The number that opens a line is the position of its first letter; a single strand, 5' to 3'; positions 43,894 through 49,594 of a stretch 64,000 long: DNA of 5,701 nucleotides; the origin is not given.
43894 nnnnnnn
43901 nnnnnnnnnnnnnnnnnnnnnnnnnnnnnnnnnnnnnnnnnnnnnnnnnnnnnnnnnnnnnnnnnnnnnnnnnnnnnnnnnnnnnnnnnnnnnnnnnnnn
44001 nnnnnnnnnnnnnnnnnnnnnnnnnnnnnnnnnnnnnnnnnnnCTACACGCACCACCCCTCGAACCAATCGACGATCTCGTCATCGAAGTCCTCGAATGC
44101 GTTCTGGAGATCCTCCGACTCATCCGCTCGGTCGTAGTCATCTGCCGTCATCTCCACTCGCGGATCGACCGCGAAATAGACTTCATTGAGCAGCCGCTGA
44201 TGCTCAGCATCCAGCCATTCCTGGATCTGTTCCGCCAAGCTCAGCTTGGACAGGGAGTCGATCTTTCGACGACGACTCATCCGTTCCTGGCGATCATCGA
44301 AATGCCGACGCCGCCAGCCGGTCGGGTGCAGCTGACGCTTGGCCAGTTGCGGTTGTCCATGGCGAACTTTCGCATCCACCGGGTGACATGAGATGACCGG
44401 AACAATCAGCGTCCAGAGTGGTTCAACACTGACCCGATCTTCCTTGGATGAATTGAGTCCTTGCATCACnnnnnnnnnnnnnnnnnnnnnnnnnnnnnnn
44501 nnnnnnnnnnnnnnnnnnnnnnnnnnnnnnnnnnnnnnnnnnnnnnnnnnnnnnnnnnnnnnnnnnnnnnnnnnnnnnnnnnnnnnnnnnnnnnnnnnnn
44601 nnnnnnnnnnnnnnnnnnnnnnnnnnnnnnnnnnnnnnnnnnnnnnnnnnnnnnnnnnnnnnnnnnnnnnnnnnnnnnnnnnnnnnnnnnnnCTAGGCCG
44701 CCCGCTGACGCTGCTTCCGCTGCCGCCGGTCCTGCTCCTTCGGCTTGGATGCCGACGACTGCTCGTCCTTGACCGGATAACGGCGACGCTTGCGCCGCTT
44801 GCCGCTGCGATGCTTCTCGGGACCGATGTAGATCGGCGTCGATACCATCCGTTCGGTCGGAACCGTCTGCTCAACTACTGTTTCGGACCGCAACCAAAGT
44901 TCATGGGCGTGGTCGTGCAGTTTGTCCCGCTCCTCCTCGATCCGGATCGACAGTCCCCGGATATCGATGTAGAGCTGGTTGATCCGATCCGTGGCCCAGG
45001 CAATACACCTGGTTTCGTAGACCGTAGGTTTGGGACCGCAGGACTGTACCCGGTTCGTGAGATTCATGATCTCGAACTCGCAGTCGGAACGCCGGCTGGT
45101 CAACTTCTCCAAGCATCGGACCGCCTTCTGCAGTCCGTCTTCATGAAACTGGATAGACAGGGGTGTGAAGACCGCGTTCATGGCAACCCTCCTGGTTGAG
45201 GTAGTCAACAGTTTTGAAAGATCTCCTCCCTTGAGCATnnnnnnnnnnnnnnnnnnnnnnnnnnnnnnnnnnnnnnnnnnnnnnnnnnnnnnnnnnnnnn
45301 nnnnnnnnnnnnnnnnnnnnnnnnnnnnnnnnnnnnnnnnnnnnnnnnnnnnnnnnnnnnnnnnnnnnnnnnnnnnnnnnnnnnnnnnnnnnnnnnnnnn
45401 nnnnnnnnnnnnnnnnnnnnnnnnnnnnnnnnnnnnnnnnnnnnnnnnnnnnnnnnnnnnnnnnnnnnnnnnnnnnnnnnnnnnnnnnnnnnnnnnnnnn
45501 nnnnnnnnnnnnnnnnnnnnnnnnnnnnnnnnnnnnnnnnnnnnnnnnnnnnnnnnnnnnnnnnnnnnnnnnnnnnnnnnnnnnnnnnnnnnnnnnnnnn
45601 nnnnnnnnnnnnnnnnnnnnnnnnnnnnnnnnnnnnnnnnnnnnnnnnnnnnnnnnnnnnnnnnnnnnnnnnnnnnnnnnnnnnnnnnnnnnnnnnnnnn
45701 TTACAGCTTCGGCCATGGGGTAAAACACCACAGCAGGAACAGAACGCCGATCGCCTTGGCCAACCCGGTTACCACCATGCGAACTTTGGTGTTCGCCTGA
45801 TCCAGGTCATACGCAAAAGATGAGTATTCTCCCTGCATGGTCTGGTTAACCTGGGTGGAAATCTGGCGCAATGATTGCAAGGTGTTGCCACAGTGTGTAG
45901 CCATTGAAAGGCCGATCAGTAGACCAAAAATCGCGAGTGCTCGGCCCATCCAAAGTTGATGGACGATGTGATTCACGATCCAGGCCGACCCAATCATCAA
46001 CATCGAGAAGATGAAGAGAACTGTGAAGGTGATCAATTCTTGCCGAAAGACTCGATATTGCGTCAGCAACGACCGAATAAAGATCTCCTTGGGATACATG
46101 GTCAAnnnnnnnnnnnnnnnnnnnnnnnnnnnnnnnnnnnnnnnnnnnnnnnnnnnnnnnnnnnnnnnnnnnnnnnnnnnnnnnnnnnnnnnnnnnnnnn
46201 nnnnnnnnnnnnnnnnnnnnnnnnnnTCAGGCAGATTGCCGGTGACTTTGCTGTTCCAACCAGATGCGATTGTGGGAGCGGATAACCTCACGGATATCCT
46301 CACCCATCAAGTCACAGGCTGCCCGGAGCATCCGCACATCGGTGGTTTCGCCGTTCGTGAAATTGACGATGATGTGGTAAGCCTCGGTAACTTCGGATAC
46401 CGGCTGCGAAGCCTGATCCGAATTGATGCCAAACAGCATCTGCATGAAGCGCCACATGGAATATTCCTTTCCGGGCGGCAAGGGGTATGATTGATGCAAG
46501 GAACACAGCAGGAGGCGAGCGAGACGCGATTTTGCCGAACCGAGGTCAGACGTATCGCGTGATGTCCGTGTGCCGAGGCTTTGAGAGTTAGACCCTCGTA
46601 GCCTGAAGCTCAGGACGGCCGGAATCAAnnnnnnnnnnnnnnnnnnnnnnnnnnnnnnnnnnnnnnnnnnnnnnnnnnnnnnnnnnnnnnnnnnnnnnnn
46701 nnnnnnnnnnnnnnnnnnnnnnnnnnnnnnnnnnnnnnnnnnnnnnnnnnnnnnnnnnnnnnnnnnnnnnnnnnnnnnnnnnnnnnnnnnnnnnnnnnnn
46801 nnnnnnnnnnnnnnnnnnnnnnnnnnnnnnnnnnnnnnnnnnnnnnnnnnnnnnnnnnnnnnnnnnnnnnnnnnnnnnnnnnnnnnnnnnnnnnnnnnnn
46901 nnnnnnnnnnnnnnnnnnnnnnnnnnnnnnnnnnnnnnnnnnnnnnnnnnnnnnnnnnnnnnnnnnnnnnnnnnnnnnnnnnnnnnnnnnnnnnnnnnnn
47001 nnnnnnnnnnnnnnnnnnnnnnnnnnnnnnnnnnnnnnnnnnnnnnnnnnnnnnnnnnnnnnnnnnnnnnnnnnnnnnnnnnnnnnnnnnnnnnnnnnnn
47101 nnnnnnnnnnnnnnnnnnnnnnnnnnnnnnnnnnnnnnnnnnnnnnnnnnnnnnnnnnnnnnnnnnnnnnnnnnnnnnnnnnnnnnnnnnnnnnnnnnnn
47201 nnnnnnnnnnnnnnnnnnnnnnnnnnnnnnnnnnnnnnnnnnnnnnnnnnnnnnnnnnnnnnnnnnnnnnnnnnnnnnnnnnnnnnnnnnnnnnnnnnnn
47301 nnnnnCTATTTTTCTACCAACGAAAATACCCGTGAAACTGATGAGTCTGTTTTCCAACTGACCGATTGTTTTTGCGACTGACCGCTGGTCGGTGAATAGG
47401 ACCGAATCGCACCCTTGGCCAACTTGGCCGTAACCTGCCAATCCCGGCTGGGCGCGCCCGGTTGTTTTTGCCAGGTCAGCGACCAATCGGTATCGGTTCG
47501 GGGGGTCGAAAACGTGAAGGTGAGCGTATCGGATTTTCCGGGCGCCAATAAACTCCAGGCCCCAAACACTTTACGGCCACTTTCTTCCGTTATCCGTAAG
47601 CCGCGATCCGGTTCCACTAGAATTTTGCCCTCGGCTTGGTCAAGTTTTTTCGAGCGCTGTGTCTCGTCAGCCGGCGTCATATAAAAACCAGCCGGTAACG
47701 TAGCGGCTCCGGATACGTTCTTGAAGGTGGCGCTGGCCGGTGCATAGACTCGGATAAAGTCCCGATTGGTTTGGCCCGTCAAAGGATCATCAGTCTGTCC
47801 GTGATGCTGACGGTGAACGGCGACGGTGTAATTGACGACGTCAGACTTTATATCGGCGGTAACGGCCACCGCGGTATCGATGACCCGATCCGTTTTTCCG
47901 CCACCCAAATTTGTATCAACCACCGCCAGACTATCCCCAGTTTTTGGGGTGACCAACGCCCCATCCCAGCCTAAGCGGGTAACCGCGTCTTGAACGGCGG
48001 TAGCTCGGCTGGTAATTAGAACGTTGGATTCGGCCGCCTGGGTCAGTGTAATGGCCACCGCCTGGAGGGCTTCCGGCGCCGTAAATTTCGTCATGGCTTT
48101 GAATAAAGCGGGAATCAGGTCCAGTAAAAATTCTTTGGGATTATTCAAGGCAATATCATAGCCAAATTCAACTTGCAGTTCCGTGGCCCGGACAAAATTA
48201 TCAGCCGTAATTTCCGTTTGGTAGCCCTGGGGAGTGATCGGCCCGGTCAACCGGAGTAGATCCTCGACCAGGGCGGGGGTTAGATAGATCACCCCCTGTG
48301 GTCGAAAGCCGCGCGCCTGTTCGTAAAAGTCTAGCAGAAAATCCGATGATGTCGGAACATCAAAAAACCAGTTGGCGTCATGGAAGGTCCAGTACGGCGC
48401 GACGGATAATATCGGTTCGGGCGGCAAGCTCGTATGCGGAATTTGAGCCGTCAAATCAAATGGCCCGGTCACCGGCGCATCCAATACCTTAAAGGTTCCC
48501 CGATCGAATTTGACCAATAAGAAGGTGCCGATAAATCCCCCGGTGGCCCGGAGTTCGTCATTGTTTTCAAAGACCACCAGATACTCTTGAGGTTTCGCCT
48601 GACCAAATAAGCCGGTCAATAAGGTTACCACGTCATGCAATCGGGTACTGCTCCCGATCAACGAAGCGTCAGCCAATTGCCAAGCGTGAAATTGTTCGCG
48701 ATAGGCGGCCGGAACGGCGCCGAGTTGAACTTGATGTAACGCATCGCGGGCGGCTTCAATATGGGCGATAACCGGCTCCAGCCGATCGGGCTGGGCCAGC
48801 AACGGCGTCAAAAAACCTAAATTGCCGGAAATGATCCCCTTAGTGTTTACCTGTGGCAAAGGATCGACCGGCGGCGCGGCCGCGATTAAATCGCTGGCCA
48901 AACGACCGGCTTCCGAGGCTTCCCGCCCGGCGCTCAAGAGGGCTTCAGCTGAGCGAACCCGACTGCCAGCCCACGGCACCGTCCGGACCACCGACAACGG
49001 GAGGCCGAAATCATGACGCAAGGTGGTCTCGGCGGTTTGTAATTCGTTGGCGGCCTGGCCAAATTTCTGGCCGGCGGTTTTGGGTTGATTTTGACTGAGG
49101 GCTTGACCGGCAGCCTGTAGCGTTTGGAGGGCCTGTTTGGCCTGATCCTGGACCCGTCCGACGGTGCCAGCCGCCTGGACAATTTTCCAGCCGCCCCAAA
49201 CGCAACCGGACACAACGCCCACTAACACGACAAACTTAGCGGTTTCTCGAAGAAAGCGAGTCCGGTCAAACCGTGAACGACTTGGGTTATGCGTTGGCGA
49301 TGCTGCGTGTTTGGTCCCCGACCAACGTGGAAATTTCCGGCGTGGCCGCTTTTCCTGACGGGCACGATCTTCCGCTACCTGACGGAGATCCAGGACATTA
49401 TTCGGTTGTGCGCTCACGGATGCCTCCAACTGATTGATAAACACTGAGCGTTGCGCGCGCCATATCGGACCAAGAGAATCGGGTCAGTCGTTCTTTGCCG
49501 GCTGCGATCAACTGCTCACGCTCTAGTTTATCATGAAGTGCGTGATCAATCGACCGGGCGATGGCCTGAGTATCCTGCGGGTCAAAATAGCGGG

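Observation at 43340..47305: Roughly 4-kb gene-sparse accessory island between murJ and the polysaccharide locus: seven small minus-strand ORFs plus several non-coding repeat families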

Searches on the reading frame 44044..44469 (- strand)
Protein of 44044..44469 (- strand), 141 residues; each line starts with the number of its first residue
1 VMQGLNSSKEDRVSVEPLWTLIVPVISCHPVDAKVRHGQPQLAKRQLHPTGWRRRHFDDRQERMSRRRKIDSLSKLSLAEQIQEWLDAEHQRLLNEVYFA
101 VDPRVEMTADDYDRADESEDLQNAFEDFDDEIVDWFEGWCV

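Call 7: search_protein_families(library=pfam, max_evalue=1, proteins=[window:44044-44469:-])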
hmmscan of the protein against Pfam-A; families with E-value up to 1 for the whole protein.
window:44044-44469:- (141 aa): 1 family
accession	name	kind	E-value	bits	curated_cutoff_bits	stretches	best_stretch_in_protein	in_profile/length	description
PF25806.1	RHH_ERCC6L2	-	0.028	15.1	27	1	49-120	2-67/75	ERCC6L2-like, ribbon-helix-helix domain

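Call 32: search_protein_families(library=phrogs, max_evalue=0.1, proteins=[window:44044-44466:-])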
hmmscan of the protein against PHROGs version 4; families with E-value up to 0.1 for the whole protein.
window:44044-44466:- (140 aa): 0 families

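Call 33: search_protein_families(library=ncbifam, max_evalue=0.1, proteins=[window:44044-44466:-])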
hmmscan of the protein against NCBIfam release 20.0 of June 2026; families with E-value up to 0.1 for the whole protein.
window:44044-44466:- (140 aa): 0 families

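Call 34: search_protein_families(library=padloc, max_evalue=0.1, proteins=[window:44044-44466:-])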
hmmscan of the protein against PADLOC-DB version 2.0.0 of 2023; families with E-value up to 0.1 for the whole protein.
window:44044-44466:- (140 aa): 0 families

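Call 69: find_homologous_proteins(query=window:44044-44466:-, max_evalue=0.01)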
Query window:44044-44466:- (140 aa): 1 proteins with E <= 0.01 among 6 candidates.
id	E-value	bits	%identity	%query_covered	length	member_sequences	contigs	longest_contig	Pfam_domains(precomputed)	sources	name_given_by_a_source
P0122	6.5e-90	316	100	100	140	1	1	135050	-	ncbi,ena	-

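Call 81: search_protein_representatives(protein=window:44044-44466:-)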
Query: 140 residues. Proteins with E-value up to 0.001 (for the whole library): 1; up to 1e-10: 1; up to 1e-30: 1. The best 1 are listed.
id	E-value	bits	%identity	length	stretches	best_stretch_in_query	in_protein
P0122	2.1e-90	316.3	100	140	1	1-140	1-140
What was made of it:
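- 44044..44466 (-): ORF o140 (140 aa, acidic C-terminus). Finds only itself in the 5.8-billion and 1.84-billion protein searches (calls 69, 81).
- Tried and rejected: Full HMMER of o140 against 1.84 billion representatives did the same (call 81).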

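Call 82: predict_structure(protein=window:44044-44466:-)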
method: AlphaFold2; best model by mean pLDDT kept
length: 140 residues; sequences in the alignment: 1
mean_pLDDT: 48.8   pTM: 0.26
mean pLDDT of the five models: 48.8, 48.3, 48.0, 42.7, 42.2
residues with pLDDT >= 90: 0; 70-90: 10; 50-70: 52; < 50: 78
segments of 3 or more residues with pLDDT < 50: 1-57, 97-106, 138-140
pLDDT, mean of each block of 10 residues (from residue 1): 41 40 34 31 36 47 50 61 73 57 50 55 59 49
secondary structure, 60 per line:
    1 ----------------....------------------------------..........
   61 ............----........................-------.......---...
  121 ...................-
elements in order: H17-20 H51-72 H77-100 H108-114 H118-139
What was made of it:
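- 44044..44466 (-): AF2 pLDDT 49 (call 82).
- Tried and rejected: The AF2 model of o140 was too poor to use, pLDDT 49 (call 82).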

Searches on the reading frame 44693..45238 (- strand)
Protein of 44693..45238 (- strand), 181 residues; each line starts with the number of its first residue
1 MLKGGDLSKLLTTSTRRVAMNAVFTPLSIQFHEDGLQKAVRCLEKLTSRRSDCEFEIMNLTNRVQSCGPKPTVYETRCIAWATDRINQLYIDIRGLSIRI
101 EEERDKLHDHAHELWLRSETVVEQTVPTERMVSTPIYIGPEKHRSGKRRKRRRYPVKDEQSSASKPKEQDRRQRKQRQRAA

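Call 7: search_protein_families(library=pfam, max_evalue=1, proteins=[window:44693-45238:-])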
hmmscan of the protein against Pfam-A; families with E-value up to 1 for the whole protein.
window:44693-45238:- (181 aa): 0 families

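Call 32: search_protein_families(library=phrogs, max_evalue=0.1, proteins=[window:44693-45181:-])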
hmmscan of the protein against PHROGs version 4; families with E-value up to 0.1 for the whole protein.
window:44693-45181:- (162 aa): 0 families

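Call 33: search_protein_families(library=ncbifam, max_evalue=0.1, proteins=[window:44693-45181:-])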
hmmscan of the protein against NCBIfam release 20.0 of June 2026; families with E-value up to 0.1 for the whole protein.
window:44693-45181:- (162 aa): 0 families

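Call 34: search_protein_families(library=padloc, max_evalue=0.1, proteins=[window:44693-45181:-])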
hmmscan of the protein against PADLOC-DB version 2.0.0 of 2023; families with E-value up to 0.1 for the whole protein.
window:44693-45181:- (162 aa): 0 families

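Call 68: find_homologous_proteins(query=window:44693-45181:-, max_evalue=0.01)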
Query window:44693-45181:- (162 aa): 1 proteins with E <= 0.01 among 24 candidates.
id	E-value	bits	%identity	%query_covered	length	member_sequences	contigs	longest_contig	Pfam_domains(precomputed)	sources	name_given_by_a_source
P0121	4.5e-103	359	100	100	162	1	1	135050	-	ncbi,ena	-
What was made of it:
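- Two tested ORFs are singletons in billions of proteins (calls 68-69, 81).
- Tried and rejected: The 5.8-billion-protein word-index search with o162 and o140 found only the queries themselves (calls 68-69).
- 44693..45181 (-): ORF o162 (162 aa): a helical hairpin plus a disordered KR-rich tail. No homologue among 5.8 billion proteins (call 68).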

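Call 83: predict_structure(protein=window:44693-45181:-)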
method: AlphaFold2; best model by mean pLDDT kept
length: 162 residues; sequences in the alignment: 1
mean_pLDDT: 75.2   pTM: 0.50
mean pLDDT of the five models: 75.2, 57.5, 57.1, 44.3, 34.8
residues with pLDDT >= 90: 63; 70-90: 31; 50-70: 43; < 50: 25
segments of 3 or more residues with pLDDT < 50: 1-6, 120-122, 140-149
pLDDT, mean of each block of 10 residues (from residue 1): 47 75 96 98 94 95 98 98 92 76 52 55 52 54 47 79 61
secondary structure, 60 per line:
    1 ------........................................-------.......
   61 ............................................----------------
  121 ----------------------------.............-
elements in order: H7-46 H54-104 H149-161
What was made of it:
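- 44693..45181 (-): AF2 pLDDT 75, with two long helices (call 83).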

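Call 85: fold_search(model_id=the predicted structure, library=pdb)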
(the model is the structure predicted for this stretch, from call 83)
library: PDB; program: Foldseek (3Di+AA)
matches with E <= 10: 646; with E <= 0.001: 0
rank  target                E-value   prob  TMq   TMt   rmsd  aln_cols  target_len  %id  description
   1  4afl_A                8.0e-02  1.00  0.46  0.69   2.9        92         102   16  The crystal structure of the ING4 dimerization domain reveals the functional organization of the ING family of chromat (released 2012-02-22)
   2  4afl_F                1.3e-01  1.00  0.49  0.83   2.1        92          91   16  The crystal structure of the ING4 dimerization domain reveals the functional organization of the ING family of chromat (released 2012-02-22)
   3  4afl_E                2.0e-01  1.00  0.47  0.72   2.7        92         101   16  The crystal structure of the ING4 dimerization domain reveals the functional organization of the ING family of chromat (released 2012-02-22)
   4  7n6g_3I               2.0e-01  0.87  0.36  0.18   4.9       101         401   18  C1 of central pair (released 2022-05-18)
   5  1m5i                  2.1e-01  0.99  0.44  0.63   3.5       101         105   13  Crystal Structure of the coiled coil region 129-250 of the tumor suppressor gene product APC (released 2002-11-20)
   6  2zqm                  2.4e-01  1.00  0.48  0.66   3.3       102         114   14  Crystal structure of the prefoldin beta subunit from Thermococcus strain KS-1 (released 2008-08-26)
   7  7sqc_O2               2.4e-01  0.87  0.37  0.44   4.6        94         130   17  Ciliary C1 central pair apparatus isolated from Chlamydomonas reinhardtii (released 2022-04-13)
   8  4afl_C                2.4e-01  0.84  0.32  0.47   4.6        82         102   22  The crystal structure of the ING4 dimerization domain reveals the functional organization of the ING family of chromat (released 2012-02-22)
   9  6kgq                  2.5e-01  1.00  0.46  0.12   1.8        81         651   12  LSD1-FCPA-MPE five-membered ring adduct model (released 2020-03-25)
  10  9g0c_A                2.9e-01  0.99  0.54  0.60   3.9       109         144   13  Structure of human Mical1 bMERB_V978A_V985A domain:Rab10 complex. (released 2025-07-02)
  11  4afl_B                3.3e-01  0.99  0.47  0.74   2.3        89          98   16  The crystal structure of the ING4 dimerization domain reveals the functional organization of the ING family of chromat (released 2012-02-22)
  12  9i05_Au               3.3e-01  0.97  0.40  0.31   3.5        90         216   17  Cryo-EM structure of the large subunit of the mitochondrial ribosome from Toxoplasma gondii (released 2025-06-11)
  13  5bw9_G                3.3e-01  0.54  0.29  0.34  15.2       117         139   16  Crystal Structure of Yeast V1-ATPase in the Autoinhibited Form (released 2016-06-08)
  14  8to0_BM               3.5e-01  0.99  0.49  0.78   3.3        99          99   12  48-nm repeating structure of doublets from mouse sperm flagella (released 2023-11-01)
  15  8ym7_A                3.7e-01  1.00  0.47  0.12   1.5        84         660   14  Crystal structure of Lysine Specific Demethylase 1 (LSD1) with JH-45 (released 2024-05-22)
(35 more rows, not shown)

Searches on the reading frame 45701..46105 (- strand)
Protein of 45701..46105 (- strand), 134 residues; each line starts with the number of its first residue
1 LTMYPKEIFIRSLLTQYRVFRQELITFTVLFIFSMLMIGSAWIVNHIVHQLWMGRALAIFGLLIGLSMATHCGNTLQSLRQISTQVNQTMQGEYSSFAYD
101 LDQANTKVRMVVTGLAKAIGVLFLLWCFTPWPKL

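Call 7: search_protein_families(library=pfam, max_evalue=1, proteins=[window:45701-46105:-])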
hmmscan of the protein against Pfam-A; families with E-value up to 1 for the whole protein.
window:45701-46105:- (134 aa): 1 family
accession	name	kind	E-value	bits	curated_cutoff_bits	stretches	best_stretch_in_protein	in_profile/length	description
PF07332.16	Phage_holin_3_6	-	0.73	10.3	28.4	0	77-125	2-50/116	Putative Actinobacterial Holin-X, holin superfamily III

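Call 32: search_protein_families(library=phrogs, max_evalue=0.1, proteins=[window:45701-46105:-])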
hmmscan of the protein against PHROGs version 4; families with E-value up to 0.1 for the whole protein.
window:45701-46105:- (134 aa): 0 families

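Call 33: search_protein_families(library=ncbifam, max_evalue=0.1, proteins=[window:45701-46105:-])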
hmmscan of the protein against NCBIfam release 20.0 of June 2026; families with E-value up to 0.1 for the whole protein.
window:45701-46105:- (134 aa): 2 families
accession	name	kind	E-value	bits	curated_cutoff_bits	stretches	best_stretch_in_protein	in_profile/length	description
NF006738.0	PRK09267.1-4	equivalog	0.036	13.7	172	1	39-116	66-145/171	flavodoxin FldA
TIGR01620.2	hyp_HI0043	subfamily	0.066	12.8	160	1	18-112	58-152/329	TIGR01620 family protein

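Call 34: search_protein_families(library=padloc, max_evalue=0.1, proteins=[window:45701-46105:-])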
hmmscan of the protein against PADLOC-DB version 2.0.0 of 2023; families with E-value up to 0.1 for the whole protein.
window:45701-46105:- (134 aa): 0 families

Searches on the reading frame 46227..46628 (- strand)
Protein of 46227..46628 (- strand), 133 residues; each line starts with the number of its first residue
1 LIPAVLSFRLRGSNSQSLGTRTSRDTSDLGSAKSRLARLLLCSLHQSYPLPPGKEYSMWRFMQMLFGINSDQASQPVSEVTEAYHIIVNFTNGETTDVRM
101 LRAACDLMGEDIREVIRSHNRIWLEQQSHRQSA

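Call 7: search_protein_families(library=pfam, max_evalue=1, proteins=[window:46227-46628:-])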
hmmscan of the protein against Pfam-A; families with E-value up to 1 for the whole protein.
window:46227-46628:- (133 aa): 1 family
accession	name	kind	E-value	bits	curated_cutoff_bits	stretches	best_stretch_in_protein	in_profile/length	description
PF03432.20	Relaxase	-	0.17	12.6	24.6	1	79-108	41-71/132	MobA/VirD2-like, nuclease domain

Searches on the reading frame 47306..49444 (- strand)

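Call 7: search_protein_families(library=pfam, max_evalue=1, proteins=[window:47306-49444:-])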
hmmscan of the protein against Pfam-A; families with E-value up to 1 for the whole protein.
window:47306-49444:- (712 aa): 1 family
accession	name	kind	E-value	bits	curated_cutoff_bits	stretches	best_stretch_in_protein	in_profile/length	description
PF13196.11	DUF4012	-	3.3e-23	83.2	28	1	285-422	3-140/144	Protein of unknown function (DUF4012)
